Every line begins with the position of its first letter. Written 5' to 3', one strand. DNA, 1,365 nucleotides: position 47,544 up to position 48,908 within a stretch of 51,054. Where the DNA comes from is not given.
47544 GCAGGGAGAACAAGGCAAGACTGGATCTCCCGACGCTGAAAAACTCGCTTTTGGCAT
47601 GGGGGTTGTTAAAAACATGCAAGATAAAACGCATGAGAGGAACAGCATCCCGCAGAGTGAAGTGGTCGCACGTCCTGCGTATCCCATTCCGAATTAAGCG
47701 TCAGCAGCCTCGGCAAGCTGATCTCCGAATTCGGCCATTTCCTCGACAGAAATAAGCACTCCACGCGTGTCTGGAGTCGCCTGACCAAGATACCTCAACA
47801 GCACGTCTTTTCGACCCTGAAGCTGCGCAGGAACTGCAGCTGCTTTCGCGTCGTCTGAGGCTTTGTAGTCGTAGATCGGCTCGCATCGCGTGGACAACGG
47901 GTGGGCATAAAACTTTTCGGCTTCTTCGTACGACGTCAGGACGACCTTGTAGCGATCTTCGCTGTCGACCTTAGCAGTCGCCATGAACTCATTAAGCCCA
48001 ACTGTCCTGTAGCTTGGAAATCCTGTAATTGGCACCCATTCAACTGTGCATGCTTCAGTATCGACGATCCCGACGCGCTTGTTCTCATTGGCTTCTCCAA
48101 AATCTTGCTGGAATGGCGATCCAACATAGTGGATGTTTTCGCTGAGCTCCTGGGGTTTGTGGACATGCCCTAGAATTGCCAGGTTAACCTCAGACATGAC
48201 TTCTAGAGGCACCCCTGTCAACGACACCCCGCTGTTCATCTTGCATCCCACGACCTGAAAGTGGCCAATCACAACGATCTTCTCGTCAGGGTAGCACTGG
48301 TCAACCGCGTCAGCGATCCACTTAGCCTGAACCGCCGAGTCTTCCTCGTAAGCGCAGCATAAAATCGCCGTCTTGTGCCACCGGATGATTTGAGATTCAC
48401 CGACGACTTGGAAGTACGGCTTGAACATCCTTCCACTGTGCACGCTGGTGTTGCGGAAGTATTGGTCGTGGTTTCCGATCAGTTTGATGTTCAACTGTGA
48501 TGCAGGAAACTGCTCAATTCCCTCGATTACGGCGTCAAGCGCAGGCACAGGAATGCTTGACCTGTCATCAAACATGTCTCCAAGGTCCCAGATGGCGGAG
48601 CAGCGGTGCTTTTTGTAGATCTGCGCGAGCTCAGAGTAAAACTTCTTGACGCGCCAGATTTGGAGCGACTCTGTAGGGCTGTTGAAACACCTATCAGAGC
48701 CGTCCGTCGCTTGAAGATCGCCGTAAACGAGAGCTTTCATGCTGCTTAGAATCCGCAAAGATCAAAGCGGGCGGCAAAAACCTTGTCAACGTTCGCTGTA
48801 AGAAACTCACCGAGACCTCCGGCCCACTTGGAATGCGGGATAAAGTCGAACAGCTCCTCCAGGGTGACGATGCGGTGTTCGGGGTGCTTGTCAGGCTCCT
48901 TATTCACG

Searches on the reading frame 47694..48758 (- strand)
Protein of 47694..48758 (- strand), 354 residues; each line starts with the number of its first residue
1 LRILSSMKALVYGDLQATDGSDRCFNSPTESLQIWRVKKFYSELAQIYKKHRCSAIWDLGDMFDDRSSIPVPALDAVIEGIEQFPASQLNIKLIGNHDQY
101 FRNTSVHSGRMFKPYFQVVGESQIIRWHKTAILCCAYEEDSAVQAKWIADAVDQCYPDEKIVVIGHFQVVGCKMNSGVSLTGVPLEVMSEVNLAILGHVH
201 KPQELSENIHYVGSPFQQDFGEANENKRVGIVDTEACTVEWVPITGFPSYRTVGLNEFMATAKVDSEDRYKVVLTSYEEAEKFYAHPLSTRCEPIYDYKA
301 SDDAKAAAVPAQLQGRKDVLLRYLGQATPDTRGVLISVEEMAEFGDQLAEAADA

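Call 78: search_protein_families(library=phrogs, proteins=[window:47694-48758:-], max_evalue=0.01)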
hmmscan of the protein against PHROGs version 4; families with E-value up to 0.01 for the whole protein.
window:47694-48758:- (354 aa): 1 family
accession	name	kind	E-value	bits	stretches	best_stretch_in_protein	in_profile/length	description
phrog_100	-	DNA, RNA and nucleotide metabolism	1.9e-34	120.3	1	30-261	50-279/989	SbcD-like subunit of palindrome specific endonuclease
